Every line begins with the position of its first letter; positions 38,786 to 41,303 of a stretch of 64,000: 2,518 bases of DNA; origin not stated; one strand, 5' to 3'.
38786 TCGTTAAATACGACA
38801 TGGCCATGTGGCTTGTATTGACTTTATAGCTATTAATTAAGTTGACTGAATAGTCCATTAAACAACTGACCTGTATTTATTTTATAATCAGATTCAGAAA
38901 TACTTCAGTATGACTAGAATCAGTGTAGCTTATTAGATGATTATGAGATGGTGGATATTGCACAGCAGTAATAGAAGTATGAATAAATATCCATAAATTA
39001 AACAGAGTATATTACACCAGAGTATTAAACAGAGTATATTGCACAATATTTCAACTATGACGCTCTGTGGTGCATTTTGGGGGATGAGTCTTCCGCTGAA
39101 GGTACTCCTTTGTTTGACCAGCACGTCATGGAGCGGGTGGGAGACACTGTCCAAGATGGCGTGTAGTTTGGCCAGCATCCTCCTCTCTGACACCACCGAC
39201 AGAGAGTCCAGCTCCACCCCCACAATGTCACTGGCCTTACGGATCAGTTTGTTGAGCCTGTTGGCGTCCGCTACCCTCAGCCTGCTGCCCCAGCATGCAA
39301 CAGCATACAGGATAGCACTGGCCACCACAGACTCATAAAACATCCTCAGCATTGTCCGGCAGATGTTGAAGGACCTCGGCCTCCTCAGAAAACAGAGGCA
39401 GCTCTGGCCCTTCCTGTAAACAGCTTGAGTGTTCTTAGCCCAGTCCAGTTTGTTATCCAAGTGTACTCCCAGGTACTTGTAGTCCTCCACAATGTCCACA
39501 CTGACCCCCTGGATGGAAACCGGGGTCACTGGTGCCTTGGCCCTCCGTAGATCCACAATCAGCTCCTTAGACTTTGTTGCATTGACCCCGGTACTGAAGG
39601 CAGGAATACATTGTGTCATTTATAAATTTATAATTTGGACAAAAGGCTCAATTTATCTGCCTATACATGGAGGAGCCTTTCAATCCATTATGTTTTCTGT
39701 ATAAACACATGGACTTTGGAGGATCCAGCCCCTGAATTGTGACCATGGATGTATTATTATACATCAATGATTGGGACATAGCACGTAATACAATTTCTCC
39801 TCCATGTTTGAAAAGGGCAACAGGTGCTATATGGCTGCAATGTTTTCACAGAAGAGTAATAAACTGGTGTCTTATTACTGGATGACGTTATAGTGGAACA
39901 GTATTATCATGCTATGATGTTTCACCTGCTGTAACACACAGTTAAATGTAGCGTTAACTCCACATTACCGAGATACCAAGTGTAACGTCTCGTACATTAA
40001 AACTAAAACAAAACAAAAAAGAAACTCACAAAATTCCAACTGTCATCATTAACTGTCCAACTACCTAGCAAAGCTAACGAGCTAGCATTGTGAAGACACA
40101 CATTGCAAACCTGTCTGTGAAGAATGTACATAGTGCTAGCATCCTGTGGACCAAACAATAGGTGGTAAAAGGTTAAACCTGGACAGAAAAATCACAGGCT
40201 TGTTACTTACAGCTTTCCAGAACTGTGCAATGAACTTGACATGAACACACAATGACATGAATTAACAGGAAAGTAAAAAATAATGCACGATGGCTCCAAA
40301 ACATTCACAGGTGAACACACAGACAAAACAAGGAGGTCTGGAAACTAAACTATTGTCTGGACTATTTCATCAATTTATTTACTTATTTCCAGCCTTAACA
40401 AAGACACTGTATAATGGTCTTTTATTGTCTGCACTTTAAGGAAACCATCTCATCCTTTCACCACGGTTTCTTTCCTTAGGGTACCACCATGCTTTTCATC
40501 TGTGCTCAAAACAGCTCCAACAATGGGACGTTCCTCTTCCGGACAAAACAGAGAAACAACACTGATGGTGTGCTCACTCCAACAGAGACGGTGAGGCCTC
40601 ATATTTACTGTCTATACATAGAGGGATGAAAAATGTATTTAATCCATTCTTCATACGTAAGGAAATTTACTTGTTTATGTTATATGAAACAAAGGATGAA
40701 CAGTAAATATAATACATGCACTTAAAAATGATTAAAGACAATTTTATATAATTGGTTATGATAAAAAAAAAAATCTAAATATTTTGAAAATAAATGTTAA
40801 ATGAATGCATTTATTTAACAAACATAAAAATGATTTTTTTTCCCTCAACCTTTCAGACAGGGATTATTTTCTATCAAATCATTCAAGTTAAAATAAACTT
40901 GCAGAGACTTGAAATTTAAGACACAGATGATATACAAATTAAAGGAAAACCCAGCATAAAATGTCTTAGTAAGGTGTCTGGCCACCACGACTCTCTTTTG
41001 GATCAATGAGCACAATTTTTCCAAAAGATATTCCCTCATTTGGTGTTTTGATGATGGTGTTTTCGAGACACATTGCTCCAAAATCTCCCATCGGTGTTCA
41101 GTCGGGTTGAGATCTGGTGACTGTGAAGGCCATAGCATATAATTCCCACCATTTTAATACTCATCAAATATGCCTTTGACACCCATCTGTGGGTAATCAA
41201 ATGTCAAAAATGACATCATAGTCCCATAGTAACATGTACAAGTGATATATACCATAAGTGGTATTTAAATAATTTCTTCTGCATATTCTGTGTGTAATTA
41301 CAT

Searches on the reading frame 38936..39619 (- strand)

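Call 47: search_protein_families(library=pfam, proteins=[window:38936-39619:-], max_evalue=0.01)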
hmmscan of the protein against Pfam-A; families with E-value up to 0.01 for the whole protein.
window:38936-39619:- (228 aa): 1 family
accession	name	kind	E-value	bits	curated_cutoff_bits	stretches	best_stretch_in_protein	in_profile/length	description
PF09004.15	ALKBH8_N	-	5.1e-06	26.4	21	1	60-100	1-41/42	Alkylated DNA repair protein alkB homolog 8, N-terminal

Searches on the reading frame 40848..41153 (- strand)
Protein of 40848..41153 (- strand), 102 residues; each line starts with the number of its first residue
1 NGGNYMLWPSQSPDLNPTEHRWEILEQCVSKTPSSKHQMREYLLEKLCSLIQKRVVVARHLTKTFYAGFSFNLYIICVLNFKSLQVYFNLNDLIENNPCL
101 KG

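Call 47: search_protein_families(library=pfam, proteins=[window:40848-41153:-], max_evalue=0.01)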
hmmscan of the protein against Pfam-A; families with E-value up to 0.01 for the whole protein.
window:40848-41153:- (102 aa): 1 family
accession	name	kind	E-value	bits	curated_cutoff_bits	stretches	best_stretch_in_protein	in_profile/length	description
PF13358.12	DDE_3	-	0.0013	19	28.6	1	6-35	110-139/146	DDE superfamily endonuclease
